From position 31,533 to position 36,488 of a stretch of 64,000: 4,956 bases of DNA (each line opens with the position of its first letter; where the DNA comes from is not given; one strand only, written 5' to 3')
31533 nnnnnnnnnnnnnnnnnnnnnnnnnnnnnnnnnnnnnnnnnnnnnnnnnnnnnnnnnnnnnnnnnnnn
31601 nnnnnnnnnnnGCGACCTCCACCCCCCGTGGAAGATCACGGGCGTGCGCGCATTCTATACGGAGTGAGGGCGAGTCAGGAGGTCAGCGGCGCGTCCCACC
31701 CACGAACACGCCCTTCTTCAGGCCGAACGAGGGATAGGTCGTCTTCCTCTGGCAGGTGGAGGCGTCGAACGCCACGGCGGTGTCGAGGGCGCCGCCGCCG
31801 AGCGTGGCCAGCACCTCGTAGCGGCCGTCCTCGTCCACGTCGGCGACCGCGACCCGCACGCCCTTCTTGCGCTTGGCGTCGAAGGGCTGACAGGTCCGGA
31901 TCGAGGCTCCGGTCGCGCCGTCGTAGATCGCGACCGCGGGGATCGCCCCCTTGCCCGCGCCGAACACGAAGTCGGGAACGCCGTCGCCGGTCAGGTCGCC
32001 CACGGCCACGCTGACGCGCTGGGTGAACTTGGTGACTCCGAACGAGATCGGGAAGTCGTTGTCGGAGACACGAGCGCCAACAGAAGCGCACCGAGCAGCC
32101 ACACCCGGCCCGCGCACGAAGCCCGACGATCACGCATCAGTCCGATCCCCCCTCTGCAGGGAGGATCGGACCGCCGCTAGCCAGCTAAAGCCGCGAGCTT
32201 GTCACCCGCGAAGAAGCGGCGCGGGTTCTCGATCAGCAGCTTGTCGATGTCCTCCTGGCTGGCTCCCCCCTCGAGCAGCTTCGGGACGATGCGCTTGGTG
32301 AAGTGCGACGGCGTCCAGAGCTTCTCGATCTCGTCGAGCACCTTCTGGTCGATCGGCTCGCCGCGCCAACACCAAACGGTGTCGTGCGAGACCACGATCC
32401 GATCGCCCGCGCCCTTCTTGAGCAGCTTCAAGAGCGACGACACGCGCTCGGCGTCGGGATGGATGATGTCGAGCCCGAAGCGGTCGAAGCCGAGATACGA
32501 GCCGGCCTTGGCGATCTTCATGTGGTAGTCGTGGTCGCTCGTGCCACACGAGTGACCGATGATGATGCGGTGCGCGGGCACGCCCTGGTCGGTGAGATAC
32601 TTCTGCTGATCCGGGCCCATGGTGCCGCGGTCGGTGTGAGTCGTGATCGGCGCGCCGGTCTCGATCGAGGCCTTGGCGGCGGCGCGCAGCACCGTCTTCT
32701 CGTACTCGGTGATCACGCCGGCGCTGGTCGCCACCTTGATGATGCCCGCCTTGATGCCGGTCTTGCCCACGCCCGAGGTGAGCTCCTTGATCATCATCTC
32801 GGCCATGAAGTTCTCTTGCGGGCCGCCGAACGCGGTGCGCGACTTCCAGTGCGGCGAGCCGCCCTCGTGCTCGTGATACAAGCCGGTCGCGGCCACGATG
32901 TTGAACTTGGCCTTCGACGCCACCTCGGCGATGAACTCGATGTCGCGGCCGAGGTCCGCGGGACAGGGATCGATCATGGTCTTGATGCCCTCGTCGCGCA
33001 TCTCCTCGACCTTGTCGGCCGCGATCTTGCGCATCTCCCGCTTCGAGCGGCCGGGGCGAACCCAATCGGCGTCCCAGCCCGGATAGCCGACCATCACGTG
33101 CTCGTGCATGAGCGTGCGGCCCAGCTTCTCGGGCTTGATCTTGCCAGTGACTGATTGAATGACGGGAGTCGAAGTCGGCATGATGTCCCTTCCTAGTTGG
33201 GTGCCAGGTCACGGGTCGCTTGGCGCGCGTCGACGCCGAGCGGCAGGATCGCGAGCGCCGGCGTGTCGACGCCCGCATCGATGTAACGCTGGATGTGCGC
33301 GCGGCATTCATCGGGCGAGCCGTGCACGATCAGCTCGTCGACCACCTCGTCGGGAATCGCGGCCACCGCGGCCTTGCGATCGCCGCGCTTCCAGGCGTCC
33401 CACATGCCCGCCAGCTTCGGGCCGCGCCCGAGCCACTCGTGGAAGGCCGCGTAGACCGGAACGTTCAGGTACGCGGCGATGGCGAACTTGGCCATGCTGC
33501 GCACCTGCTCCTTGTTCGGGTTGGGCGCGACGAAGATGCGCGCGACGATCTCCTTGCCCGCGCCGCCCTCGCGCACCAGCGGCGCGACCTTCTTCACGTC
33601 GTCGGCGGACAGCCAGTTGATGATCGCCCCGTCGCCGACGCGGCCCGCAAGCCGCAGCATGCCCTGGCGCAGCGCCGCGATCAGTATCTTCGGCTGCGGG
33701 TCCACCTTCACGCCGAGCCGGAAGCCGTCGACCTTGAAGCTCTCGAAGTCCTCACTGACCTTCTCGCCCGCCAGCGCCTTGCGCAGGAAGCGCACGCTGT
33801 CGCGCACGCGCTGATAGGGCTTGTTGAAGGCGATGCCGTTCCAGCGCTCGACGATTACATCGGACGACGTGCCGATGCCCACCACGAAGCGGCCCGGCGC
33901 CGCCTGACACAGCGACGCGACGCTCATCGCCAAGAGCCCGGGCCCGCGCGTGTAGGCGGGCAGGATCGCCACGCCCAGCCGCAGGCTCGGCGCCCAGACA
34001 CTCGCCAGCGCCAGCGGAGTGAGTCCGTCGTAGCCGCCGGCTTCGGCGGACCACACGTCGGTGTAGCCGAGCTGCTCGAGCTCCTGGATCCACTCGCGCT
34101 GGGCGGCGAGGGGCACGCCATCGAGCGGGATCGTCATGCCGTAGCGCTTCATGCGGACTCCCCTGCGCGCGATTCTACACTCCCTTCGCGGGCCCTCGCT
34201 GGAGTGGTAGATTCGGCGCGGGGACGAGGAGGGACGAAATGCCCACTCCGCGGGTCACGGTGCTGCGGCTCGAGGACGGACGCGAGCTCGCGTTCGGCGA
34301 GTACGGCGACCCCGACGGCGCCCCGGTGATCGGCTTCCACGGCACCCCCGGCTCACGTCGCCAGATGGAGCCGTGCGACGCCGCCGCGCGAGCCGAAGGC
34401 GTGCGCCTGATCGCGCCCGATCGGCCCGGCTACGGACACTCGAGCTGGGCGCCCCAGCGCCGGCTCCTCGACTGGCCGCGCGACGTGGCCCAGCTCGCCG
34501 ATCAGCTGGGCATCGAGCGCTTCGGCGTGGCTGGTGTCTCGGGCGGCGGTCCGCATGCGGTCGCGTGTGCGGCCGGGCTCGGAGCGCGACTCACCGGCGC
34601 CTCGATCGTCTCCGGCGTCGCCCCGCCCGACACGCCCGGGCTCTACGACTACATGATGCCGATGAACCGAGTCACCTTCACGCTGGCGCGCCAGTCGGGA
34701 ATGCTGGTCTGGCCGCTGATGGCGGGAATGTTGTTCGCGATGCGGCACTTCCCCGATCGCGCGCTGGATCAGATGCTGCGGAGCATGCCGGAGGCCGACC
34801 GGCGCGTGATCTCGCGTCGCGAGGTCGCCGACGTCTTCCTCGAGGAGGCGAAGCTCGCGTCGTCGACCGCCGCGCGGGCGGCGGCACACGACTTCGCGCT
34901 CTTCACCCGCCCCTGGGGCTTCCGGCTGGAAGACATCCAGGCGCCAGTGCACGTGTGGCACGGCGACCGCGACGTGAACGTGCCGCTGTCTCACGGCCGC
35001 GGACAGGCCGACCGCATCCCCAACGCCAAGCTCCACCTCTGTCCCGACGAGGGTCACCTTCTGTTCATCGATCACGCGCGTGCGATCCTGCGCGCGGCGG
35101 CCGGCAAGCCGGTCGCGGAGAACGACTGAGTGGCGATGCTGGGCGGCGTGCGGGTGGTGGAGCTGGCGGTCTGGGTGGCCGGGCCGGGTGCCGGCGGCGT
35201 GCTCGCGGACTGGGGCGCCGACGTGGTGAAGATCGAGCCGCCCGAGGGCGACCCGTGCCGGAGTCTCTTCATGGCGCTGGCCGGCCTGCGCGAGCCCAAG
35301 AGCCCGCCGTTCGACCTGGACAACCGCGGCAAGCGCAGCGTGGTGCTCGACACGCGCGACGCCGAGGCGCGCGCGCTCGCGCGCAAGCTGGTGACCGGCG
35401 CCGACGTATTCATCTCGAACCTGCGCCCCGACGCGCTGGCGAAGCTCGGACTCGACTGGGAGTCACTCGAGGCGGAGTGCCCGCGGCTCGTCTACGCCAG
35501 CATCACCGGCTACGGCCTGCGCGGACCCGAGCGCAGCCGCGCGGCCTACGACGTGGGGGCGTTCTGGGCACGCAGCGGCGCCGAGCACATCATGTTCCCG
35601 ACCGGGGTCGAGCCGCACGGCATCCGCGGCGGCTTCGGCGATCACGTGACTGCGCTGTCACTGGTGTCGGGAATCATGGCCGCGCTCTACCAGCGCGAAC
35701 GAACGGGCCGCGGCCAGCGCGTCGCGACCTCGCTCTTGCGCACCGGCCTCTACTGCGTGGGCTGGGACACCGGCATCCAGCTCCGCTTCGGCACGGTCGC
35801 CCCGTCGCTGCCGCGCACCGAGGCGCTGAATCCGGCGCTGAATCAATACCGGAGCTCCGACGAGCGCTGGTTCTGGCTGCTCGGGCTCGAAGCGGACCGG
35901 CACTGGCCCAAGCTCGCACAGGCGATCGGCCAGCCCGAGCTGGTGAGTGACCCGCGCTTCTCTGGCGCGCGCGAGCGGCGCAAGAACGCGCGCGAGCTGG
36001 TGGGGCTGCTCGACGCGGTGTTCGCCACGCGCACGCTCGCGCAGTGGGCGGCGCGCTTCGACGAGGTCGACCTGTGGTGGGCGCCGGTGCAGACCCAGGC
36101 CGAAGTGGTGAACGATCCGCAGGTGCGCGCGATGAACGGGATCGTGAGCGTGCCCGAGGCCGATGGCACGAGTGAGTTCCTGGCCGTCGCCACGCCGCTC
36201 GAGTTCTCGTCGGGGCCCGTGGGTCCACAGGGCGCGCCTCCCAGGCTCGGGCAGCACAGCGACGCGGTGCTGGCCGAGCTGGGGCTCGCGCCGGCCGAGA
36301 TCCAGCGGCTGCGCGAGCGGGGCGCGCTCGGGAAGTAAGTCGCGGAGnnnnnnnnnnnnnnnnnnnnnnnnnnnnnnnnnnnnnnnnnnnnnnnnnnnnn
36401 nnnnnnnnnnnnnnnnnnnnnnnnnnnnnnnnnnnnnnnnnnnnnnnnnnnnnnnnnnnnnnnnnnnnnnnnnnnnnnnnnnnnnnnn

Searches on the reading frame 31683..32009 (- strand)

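Call 63: search_protein_families(library=pfam, proteins=[window:31683-32009:-], max_evalue=0.0001)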
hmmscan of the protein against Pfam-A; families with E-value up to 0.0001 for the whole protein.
window:31683-32009:- (108 aa): 2 families
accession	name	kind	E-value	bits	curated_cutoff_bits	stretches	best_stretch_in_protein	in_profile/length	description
PF13517.12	FG-GAP_3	-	1.1e-06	29.6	26.9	1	5-67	1-60/61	FG-GAP-like repeat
PF01839.29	FG-GAP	-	2.2e-05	24.7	22.1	0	2-20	6-24/37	FG-GAP repeat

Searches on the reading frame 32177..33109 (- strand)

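Call 63: search_protein_families(library=pfam, proteins=[window:32177-33109:-], max_evalue=0.0001)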
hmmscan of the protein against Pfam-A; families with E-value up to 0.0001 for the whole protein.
window:32177-33109:- (310 aa): 1 family
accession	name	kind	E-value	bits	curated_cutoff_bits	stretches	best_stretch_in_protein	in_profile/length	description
PF02126.24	PTE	-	2.3e-63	214.9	22.4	1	1-300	11-297/298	Phosphotriesterase family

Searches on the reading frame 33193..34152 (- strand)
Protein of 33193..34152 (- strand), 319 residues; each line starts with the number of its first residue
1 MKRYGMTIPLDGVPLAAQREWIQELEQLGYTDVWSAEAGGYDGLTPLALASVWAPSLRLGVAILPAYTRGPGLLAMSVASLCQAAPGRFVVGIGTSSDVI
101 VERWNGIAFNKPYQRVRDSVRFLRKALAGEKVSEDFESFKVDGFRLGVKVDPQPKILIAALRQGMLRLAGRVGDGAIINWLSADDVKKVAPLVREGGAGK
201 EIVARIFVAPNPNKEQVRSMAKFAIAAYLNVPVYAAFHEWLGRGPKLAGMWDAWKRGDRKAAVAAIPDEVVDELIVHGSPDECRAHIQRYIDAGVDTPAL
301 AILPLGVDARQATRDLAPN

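Call 63: search_protein_families(library=pfam, proteins=[window:33193-34152:-], max_evalue=0.0001)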
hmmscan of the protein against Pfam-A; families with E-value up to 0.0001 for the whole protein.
window:33193-34152:- (319 aa): 1 family
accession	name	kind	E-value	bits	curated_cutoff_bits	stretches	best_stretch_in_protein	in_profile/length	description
PF00296.26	Bac_luciferase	-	3.3e-61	207.8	27.9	1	14-297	21-314/314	Luciferase-like monooxygenase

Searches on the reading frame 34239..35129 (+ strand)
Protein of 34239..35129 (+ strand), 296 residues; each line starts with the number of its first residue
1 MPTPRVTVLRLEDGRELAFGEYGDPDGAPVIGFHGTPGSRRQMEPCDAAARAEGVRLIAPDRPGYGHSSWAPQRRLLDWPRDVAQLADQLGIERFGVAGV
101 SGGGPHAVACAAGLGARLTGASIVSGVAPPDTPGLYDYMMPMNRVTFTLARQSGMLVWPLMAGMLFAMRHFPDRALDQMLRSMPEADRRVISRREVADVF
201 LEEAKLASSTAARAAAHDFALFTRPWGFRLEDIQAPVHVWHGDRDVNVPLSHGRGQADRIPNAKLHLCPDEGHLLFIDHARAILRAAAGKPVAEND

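Call 63: search_protein_families(library=pfam, proteins=[window:34239-35129:+], max_evalue=0.0001)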
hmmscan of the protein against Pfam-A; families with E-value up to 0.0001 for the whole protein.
window:34239-35129:+ (296 aa): 3 families
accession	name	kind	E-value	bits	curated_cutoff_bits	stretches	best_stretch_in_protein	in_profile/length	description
PF00561.26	Abhydrolase_1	-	2.1e-13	50.9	25.8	1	29-280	2-245/245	alpha/beta hydrolase fold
PF12697.13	Abhydrolase_6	-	8.5e-13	49.9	26.3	1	33-284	4-215/217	Alpha/beta hydrolase family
PF12146.15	Hydrolase_4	-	8.6e-05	22.4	27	0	29-278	6-237/239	Serine aminopeptidase, S33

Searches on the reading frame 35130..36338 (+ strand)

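Call 63: search_protein_families(library=pfam, proteins=[window:35130-36338:+], max_evalue=0.0001)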
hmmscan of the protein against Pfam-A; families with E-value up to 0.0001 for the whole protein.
window:35130-36338:+ (402 aa): 1 family
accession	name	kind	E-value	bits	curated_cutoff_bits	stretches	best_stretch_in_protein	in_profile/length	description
PF02515.22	CoA_transf_3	-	1.8e-103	347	23.3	1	4-377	1-366/366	CoA-transferase family III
